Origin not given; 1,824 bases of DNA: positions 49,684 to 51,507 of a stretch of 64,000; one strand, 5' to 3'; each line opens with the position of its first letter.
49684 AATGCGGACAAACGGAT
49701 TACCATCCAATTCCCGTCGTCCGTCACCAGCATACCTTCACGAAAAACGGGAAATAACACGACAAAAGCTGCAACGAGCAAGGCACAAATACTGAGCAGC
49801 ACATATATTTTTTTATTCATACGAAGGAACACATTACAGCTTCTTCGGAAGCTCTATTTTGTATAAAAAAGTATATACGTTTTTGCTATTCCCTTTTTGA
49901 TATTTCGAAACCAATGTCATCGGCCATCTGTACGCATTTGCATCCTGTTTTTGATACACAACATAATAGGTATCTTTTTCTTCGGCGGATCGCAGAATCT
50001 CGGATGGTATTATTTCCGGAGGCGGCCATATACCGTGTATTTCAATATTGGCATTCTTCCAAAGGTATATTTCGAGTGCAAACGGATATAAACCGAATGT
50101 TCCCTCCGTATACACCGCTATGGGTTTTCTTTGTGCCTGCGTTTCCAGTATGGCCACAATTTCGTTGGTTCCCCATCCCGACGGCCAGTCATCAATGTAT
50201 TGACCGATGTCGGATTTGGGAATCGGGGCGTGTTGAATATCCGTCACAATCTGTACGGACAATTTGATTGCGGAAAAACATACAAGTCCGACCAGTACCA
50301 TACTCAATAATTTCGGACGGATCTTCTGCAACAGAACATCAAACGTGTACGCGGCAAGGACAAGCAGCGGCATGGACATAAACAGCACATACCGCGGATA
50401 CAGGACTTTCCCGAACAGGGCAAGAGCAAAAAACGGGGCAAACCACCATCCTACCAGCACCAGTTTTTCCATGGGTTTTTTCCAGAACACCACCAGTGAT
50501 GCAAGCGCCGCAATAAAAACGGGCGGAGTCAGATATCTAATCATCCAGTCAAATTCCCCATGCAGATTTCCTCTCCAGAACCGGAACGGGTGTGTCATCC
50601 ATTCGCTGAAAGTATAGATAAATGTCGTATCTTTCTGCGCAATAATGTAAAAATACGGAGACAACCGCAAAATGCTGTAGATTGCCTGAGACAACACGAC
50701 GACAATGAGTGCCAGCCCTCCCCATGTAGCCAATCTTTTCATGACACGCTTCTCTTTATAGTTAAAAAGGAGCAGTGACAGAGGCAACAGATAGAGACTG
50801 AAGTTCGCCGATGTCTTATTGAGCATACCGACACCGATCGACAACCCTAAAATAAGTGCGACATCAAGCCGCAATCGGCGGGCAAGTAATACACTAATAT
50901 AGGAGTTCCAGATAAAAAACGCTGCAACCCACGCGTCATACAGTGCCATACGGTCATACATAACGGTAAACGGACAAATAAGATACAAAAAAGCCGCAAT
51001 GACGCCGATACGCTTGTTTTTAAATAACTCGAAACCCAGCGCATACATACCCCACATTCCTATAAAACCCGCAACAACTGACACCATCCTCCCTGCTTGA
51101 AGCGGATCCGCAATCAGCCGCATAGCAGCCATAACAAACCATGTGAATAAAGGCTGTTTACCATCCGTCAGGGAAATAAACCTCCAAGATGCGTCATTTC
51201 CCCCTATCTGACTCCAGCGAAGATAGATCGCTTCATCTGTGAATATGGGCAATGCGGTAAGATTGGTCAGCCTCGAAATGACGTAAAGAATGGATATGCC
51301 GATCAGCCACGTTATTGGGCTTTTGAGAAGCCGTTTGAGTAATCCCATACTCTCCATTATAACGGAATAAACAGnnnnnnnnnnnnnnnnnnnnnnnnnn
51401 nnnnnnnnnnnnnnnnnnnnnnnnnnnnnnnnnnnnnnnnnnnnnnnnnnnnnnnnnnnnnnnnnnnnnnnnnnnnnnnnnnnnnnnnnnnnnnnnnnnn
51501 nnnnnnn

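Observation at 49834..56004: Two complete Gtr-like three-component modules in series, one with a Dpm1-GtrA gene fusion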

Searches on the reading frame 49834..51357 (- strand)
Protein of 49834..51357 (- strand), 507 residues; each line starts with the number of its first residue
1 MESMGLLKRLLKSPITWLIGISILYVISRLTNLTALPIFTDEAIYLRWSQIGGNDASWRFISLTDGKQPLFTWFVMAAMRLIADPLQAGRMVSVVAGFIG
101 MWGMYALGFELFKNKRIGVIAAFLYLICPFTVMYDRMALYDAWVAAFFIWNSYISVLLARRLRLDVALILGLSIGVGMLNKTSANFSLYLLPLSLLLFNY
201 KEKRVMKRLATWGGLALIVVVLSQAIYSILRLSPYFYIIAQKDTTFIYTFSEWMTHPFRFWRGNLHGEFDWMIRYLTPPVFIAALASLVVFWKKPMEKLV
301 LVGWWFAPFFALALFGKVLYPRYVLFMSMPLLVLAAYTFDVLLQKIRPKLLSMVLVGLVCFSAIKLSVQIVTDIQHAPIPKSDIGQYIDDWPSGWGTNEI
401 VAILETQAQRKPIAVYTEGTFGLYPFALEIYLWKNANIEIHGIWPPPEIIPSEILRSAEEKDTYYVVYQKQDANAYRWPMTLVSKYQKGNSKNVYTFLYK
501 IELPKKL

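Call 6: search_protein_families(library=pfam, proteins=[window:49834-51357:-], max_evalue=0.01)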
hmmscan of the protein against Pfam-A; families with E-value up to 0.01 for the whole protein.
window:49834-51357:- (507 aa): 1 family
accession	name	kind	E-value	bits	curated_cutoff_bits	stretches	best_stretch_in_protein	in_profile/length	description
PF13231.12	PMT_2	-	5.4e-14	53.1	26.1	1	69-223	4-155/160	Dolichyl-phosphate-mannose-protein mannosyltransferase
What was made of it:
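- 49834..51357 (-): Second PMT_2/ArnT-like GT-C (507 aa), conserved partner of the MptA_B gene. PF13231 scores 53 bits (call 6).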

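Call 8: search_protein_families(library=ncbifam, proteins=[window:49834-51357:-], max_evalue=0.01)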
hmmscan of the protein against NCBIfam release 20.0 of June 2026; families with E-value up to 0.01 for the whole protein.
window:49834-51357:- (507 aa): 0 families
